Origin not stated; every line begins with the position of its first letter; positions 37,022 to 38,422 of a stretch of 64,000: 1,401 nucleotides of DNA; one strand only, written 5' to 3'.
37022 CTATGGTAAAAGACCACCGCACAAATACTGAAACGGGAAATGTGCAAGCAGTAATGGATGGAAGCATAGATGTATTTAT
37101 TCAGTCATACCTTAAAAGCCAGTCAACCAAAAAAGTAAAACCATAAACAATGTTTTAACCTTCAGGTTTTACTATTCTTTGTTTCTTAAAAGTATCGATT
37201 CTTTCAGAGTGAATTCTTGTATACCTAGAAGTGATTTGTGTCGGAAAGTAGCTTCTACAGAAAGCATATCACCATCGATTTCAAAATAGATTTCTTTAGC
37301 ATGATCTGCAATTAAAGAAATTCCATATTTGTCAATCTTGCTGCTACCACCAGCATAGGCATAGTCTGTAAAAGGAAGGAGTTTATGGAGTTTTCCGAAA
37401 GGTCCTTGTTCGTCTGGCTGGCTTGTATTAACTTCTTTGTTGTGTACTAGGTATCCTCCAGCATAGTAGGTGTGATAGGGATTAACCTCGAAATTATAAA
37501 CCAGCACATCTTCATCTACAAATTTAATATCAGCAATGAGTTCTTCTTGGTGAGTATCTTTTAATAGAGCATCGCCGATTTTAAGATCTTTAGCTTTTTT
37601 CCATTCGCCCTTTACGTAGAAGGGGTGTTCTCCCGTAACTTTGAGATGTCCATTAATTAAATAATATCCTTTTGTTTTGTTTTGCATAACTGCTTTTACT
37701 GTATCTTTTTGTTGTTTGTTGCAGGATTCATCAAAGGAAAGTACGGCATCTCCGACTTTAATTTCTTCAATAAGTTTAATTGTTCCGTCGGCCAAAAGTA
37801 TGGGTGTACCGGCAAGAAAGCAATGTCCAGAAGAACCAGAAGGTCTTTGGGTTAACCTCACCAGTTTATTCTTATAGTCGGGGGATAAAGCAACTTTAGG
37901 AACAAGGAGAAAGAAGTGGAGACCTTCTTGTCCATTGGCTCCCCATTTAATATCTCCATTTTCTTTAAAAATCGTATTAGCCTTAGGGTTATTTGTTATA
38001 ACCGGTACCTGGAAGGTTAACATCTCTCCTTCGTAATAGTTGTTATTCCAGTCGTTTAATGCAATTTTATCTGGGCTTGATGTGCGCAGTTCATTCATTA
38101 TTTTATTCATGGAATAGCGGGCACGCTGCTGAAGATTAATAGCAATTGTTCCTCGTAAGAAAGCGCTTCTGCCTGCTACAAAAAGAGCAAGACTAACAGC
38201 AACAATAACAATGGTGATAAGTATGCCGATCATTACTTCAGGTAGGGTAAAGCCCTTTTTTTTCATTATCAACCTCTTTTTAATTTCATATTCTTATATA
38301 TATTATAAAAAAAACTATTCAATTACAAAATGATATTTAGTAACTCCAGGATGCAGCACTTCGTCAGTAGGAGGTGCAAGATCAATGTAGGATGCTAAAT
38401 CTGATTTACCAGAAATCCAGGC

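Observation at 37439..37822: Type IV pilin-like protein carrying a complete Hint/bacterial-intein-like (BIL) domain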

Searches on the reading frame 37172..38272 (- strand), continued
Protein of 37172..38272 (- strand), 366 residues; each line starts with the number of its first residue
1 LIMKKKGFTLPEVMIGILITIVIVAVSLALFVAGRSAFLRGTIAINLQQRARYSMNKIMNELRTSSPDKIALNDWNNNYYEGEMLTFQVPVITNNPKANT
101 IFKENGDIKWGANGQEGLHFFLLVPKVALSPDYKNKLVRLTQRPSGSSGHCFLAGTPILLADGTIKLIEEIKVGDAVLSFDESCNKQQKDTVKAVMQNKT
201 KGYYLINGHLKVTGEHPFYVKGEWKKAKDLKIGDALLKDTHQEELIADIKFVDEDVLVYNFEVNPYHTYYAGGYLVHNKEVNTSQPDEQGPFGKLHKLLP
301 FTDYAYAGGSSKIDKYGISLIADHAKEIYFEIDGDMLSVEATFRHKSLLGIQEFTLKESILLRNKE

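Call 23: predict_structure(alignment_id=A3)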
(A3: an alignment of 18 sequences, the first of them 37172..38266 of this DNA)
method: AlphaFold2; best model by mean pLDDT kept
length: 364 residues; sequences in the alignment: 18
mean_pLDDT: 80.3   pTM: 0.53
mean pLDDT of the five models: 80.3, 77.6, 77.3, 75.0, 73.2
residues with pLDDT >= 90: 138; 70-90: 159; 50-70: 28; < 50: 39
segments of 3 or more residues with pLDDT < 50: 144-146, 279-312
pLDDT, mean of each block of 10 residues (from residue 1): 65 89 88 79 84 88 86 72 89 72 86 85 78 87 60 95 96 91 89 81 94 89 92 93 95 86 87 76 32 30 26 70 93 93 88 93 65
secondary structure, 60 per line:
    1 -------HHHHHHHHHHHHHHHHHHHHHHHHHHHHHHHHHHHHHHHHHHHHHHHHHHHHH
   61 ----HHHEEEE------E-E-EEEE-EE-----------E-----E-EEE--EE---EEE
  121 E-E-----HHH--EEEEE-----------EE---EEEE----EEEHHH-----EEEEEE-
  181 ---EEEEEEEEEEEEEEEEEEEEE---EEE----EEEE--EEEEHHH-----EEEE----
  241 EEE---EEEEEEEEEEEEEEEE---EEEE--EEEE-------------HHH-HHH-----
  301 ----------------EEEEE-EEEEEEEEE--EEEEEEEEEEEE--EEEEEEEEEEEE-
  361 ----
elements in order: H8-60 E68-71 E82-85 E108-110 E118-121 E134-138 E155-158 E163-165 E174-179 E184-204 E208-210 E215-218 E221-224 E233-236 E241-243 E247-262 E266-269 E272-275 E317-321 E323-331 E334-345 E348-359
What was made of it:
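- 38087..38251 (-): Pilin alpha1 helix, residues 6-60 (hydrophobic N-terminal half, then amphipathic). AF2 helix 8-60 (call 23).
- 37319..37438 (-): Post-Hint linker, residues 277-316. It starts with the +1 Lys277, is predicted disordered, and contains the family-conserved motif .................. ('KLF..F...AFA'). pLDDT <50 for residues 279-312 (call 23).
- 37175..37318 (-): Last four beta-strands of the pilin fold (residues 317-364), ending ...ILLRN-KE. This is the C-extein core. AF2 strands 317-321, 323-331, 334-345 and 348-359, pLDDT about 90 (call 23).
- On Type A BIL / PT-HINT (PF07591): AF2 pLDDT about 90 over the domain (call 23).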

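Call 26: fold_search(model_id=the predicted structure, library=pdb)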
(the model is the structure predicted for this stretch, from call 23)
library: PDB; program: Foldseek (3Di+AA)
matches with E <= 10: 382; with E <= 0.001: 50
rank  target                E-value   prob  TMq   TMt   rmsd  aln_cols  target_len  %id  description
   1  6y75_A                5.9e-13  1.00  0.35  0.81   2.4       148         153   28  BIL2 domain from T.thermophila BUBL1 locus (C1A-N143A) (released 2021-02-03)
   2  6y75_B                9.1e-13  1.00  0.34  0.81   2.4       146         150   29  BIL2 domain from T.thermophila BUBL1 locus (C1A-N143A) (released 2021-02-03)
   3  2lwy_MODEL_1_A        9.1e-12  1.00  0.33  0.84   1.9       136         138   35  Solution Structure of Bacterial Intein-Like domain from Clostridium thermocellum (released 2013-05-08)
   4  6tmm_BBB              1.3e-11  1.00  0.35  0.79   2.5       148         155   28  BIL2 domain from T.thermophila BUBL1 locus (C1A-N143A) (released 2020-12-16)
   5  6tmm_AAA              1.6e-11  1.00  0.35  0.79   2.2       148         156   29  BIL2 domain from T.thermophila BUBL1 locus (C1A-N143A) (released 2020-12-16)
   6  6rpq                  2.7e-09  1.00  0.32  0.45   5.7       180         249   22  Crystal structure of PhoCDC21-1 intein (released 2019-08-14)
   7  1mi8                  7.5e-09  1.00  0.33  0.81   2.5       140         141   20  2.0 Angstrom crystal structure of a DnaB intein from Synechocystis sp. PCC 6803 (released 2003-08-19)
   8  6frh_B                2.6e-08  1.00  0.32  0.73   3.7       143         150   19  Crystal structure of Ssp DnaB Mini-Intein variant M86 (released 2019-01-30)
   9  4o1r                  4.4e-08  1.00  0.33  0.81   2.4       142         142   22  Crystal structure of NpuDnaB intein (released 2014-03-19)
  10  6frh_A                5.7e-08  1.00  0.33  0.71   3.5       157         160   16  Crystal structure of Ssp DnaB Mini-Intein variant M86 (released 2019-01-30)
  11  6frg                  6.1e-08  1.00  0.31  0.69   5.5       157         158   16  Crystal structure of G-1F mutant of Ssp DnaB Mini-Intein variant M86 (released 2019-01-30)
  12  4o1s_A                7.9e-08  1.00  0.33  0.67   3.0       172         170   20  Crystal structure of TvoVMA intein (released 2014-03-19)
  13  6rpp                  8.4e-08  1.00  0.31  0.65   4.4       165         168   24  Crystal structure of PabCDC21-1 intein (released 2019-08-14)
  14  6riz                  1.9e-07  1.00  0.31  0.83   2.8       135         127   24  Crystal structure of gp41-1 intein (C1A, F65W, D107C) (released 2020-04-29)
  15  3igd                  2.0e-07  1.00  0.31  0.73   3.1       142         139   22  Crystal structure of Mtu recA intein, splicing domain (released 2009-10-06)
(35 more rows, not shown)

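Call 31: find_encoding_contigs(protein=P0008, flank=8000, max_places=2)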
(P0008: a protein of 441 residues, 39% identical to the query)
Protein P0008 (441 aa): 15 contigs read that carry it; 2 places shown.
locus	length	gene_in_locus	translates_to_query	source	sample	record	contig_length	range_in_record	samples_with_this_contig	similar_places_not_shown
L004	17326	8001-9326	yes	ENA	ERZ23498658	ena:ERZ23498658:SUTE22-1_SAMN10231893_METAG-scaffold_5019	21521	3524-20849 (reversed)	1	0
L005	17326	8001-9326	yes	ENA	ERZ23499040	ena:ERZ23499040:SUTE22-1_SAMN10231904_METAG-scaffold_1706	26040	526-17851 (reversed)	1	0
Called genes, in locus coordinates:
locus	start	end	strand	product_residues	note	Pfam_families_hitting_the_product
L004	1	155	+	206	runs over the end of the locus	-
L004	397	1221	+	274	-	-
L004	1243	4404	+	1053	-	PF13629:T2SS-T3SS_pil_N, PF17210:SdrD_B (faint)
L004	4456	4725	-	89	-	-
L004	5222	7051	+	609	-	PF13522:GATase_6, PF13537:GATase_7, PF01380:SIS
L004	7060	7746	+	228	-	PF00590:TP_methylase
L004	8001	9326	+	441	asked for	PF01079:Hint (weak), PF14623:Vint, PF05203:Hom_end_hint (weak), PF07591:PT-HINT, PF14890:Intein_splicing (faint)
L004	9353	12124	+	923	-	-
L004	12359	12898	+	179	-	PF00156:Pribosyltran, PF14681:UPRTase (weak)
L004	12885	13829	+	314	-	PF02729:OTCace_N, PF00185:OTCace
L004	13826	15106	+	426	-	PF01979:Amidohydro_1, PF07969:Amidohydro_3 (weak), PF12890:DHOase, PF07969:Amidohydro_3 (weak)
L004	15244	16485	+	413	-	PF27218:MJ0043_C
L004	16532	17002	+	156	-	PF02481:DNA_processg_A (faint), PF18306:LDcluster4, PF03641:Lysine_decarbox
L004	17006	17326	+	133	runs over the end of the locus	PF01894:YjbQ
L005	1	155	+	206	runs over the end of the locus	-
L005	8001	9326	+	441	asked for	PF01079:Hint (weak), PF14623:Vint, PF05203:Hom_end_hint (weak), PF07591:PT-HINT, PF14890:Intein_splicing (faint)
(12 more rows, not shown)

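Call 32: find_encoding_contigs(protein=P0010, flank=8000, max_places=1)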
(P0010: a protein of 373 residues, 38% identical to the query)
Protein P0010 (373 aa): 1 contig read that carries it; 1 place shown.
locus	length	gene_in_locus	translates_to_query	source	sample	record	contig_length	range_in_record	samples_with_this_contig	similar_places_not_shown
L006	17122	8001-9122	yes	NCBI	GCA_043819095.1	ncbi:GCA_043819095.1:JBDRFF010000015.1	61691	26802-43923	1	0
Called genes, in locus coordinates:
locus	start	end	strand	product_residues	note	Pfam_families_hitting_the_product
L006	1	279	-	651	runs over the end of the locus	PF00009:GTP_EFTU, PF01926:MMR_HSR1 (faint), PF22042:EF-G_D2, PF03144:GTP_EFTU_D2, PF14492:EFG_III, PF16658:RF3_C (faint), PF03764:EFG_IV, PF00679:EFG_C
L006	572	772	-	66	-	PF00313:CSD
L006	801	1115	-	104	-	-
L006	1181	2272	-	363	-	PF04055:Radical_SAM, PF13353:Fer4_12 (weak), PF12544:LAM_C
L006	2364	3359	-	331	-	PF02655:ATP-grasp_3 (weak), PF02222:ATP-grasp (weak), PF07478:Dala_Dala_lig_C, PF13535:ATP-grasp_4 (weak)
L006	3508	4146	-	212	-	PF06971:Put_DNA-bind_N, PF02629:CoA_binding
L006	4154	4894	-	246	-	PF27030:AbpE_bact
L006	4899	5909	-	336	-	PF00586:AIRS, PF02769:AIRS_C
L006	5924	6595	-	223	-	PF03853:YjeF_N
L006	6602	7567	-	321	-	PF09754:PAC2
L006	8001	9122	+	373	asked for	PF14623:Vint (faint), PF01079:Hint (faint), PF05203:Hom_end_hint (weak), PF14890:Intein_splicing (weak), PF07591:PT-HINT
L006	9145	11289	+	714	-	-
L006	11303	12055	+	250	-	-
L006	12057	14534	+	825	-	-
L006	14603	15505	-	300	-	PF02129:Peptidase_S15, PF01738:DLH, PF12146:Hydrolase_4, PF20434:BD-FAE (weak), PF00561:Abhydrolase_1, PF12697:Abhydrolase_6, PF00326:Peptidase_S9, PF03959:FSH1 (weak), +2 more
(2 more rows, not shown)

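Call 56: list_cluster_members(proteins=[P0001, P0008, P0123, P0155, P0003])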
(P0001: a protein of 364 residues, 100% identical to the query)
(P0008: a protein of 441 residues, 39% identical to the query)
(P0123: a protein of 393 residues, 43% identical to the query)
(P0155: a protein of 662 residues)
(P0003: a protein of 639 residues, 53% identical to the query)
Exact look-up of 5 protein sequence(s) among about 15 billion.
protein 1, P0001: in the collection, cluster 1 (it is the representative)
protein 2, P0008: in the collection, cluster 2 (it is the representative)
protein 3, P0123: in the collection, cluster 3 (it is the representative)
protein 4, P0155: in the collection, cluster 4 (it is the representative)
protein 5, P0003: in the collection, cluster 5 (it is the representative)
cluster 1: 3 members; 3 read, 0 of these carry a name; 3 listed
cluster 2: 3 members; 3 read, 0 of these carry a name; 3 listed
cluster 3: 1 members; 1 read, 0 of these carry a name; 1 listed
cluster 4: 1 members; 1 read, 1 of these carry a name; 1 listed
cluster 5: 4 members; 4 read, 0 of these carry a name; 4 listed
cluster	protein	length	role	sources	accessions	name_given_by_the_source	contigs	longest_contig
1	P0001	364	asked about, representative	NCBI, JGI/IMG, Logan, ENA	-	-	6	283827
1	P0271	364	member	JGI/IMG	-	-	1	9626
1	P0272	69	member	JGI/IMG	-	-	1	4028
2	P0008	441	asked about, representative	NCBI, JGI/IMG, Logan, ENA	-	-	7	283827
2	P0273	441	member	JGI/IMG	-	-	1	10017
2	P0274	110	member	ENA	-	-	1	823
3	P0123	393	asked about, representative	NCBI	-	-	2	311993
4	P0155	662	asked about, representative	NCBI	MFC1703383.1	polymorphic toxin-type HINT domain-containing protein [Candidatus Omnitrophota bacterium]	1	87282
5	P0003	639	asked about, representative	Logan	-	-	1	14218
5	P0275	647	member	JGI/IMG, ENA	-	-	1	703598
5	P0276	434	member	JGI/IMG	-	-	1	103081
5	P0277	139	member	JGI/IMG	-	-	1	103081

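Call 57: find_encoding_contigs(protein=P0001, flank=1000, max_places=6)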
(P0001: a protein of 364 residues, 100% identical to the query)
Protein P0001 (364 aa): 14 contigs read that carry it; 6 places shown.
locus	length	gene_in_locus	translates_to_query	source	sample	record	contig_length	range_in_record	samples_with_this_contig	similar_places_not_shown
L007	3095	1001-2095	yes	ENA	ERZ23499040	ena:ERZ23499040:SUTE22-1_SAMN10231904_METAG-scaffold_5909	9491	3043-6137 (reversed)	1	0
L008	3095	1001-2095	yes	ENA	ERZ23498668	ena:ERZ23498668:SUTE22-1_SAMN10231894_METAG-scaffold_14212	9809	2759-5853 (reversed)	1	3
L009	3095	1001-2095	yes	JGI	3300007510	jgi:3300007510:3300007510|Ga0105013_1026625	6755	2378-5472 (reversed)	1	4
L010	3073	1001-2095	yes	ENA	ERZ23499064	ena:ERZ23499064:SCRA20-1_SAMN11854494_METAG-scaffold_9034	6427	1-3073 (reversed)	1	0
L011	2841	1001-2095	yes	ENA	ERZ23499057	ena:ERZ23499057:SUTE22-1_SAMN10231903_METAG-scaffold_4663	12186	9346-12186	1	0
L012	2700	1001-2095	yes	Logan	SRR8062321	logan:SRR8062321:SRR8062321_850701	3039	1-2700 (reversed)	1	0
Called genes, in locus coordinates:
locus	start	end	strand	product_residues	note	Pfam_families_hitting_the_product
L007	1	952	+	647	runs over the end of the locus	-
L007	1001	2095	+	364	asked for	PF14623:Vint, PF05203:Hom_end_hint (weak), PF07591:PT-HINT, PF14890:Intein_splicing (faint)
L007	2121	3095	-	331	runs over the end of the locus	PF03462:PCRF, PF00472:RF-1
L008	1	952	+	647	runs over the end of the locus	-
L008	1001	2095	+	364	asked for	PF14623:Vint, PF05203:Hom_end_hint (weak), PF07591:PT-HINT, PF14890:Intein_splicing (faint)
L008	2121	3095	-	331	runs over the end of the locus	PF03462:PCRF, PF00472:RF-1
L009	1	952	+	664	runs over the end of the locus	-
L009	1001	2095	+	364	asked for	PF14623:Vint, PF05203:Hom_end_hint (weak), PF07591:PT-HINT, PF14890:Intein_splicing (faint)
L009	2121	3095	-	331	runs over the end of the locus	PF03462:PCRF, PF00472:RF-1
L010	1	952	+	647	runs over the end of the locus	-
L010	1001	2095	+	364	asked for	PF14623:Vint, PF05203:Hom_end_hint (weak), PF07591:PT-HINT, PF14890:Intein_splicing (faint)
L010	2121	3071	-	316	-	?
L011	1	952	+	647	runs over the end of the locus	-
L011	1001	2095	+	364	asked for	PF14623:Vint, PF05203:Hom_end_hint (weak), PF07591:PT-HINT, PF14890:Intein_splicing (faint)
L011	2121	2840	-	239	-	?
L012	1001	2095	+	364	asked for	PF14623:Vint, PF05203:Hom_end_hint (weak), PF07591:PT-HINT, PF14890:Intein_splicing (faint)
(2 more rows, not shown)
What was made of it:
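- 37172..38266 (-): Whole gene: 364-aa minor pilin with an internal Hint (stop codon included). The ATG at 38266 is the likely start. Identical protein on >=14 contigs (call 57).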

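Call 74: find_related_loci(query=A1, collection=genome_contigs, flank=6000)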
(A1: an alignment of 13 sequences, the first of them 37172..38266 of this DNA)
Query A1 (364 aa) in genome_contigs; peptide patterns used: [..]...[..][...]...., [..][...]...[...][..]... (x = any residue, [..] = any of these).
600 stretches matched a pattern (row limit reached: there are more); 353 encode a relative of the query (tblastn E <= 1e-3); the best 80 are kept; 79 distinct loci.
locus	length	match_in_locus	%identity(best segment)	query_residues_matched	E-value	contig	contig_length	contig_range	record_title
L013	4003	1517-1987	47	125-280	3e-37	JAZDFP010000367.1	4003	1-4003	MAG: Planctomycetota bacterium isolate MEGAHIT-group-0.212 k141_7338737, whole genome shotgun sequence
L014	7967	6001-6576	36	88-283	7e-35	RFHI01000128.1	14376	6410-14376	MAG: Candidatus Dadabacteria bacterium isolate J046 k99_587727, whole genome shotgun sequence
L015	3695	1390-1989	39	79-279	5e-35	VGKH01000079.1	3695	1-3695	MAG: Candidatus Omnitrophota bacterium isolate K_DeepCast_250m_m2_027 K_DeepCast_250m_m2_027_Ga0194125_10056966, whole g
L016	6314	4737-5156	51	143-277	1e-30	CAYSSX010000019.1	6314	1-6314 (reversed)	MAG TPA_asm: uncultured bacterium isolate SRP342105_co1_457 genome assembly, contig: NODE_17508_length_6314_cov_9.532833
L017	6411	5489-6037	40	134-305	1e-30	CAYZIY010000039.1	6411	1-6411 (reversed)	MAG TPA_asm: uncultured Planctomycetales bacterium isolate SRP141376_co2_271 genome assembly, contig: NODE_20655_length_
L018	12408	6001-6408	46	147-283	2e-26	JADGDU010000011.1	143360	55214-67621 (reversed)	MAG: Candidatus Krumholzibacteriia bacterium isolate BB18 NODE_11_length_143360_cov_5.987556, whole genome shotgun seque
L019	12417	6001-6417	41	144-281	3e-26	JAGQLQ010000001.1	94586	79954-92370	MAG: Candidatus Peregrinibacteria bacterium isolate HKST-UBA20 2015-01-06_1_(paired)_contig_4257, whole genome shotgun s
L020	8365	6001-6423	40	137-276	9e-26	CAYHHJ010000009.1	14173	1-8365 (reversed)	MAG TPA_asm: uncultured Candidatus Peribacteria bacterium isolate ERP119702_co1_18 genome assembly, contig: NODE_5226_le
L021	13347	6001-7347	42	129-283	2e-25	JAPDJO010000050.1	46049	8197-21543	MAG: Thermoplasmatota archaeon isolate S4B1_HD70 c_000000000281, whole genome shotgun sequence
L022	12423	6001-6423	37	138-278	4e-24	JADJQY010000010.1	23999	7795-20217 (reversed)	MAG: Candidatus Eisenbacteria bacterium isolate Fred_18-Q3-R57-64_MAXAC.354 tig00007851-10-239710, whole genome shotgun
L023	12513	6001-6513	37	124-277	4e-24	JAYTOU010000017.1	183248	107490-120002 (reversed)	MAG: Myxococcales bacterium isolate GFS_4219 GFS_4219_16, whole genome shotgun sequence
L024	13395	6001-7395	42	138-283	3e-23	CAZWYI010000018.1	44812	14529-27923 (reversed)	MAG TPA_asm: uncultured Thermoplasmatales archaeon isolate binchicken_co17_260 genome assembly, contig: NODE_2486_length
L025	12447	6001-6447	40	149-288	3e-23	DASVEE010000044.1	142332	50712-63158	MAG TPA_asm: Thermoanaerobaculia bacterium isolate SMAG_U2052 k141_1707988, whole genome shotgun sequence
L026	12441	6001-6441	41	135-277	1e-22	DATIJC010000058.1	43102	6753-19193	MAG TPA_asm: Patescibacteria group bacterium isolate SMAG_U15681 k141_681795, whole genome shotgun sequence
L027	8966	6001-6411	40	147-277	2e-22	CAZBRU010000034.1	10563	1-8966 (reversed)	MAG TPA_asm: uncultured Planctomycetales bacterium isolate ERP125453_co2_380 genome assembly, contig: NODE_2789_length_1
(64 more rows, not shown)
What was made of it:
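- Tried and rejected: It was uninformative for the pilin family (call 74).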

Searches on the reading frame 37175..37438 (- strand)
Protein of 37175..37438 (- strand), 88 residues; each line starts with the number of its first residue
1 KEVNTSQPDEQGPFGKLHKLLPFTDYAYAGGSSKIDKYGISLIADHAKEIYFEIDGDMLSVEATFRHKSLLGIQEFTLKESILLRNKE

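Call 75: search_protein_families(library=pfam, proteins=[window:37175-37438:-], max_evalue=10)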
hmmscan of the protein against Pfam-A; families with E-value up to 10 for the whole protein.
seq(88 aa): 0 families
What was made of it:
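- The 88-aa C-terminal part has no Pfam hit (call 75).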
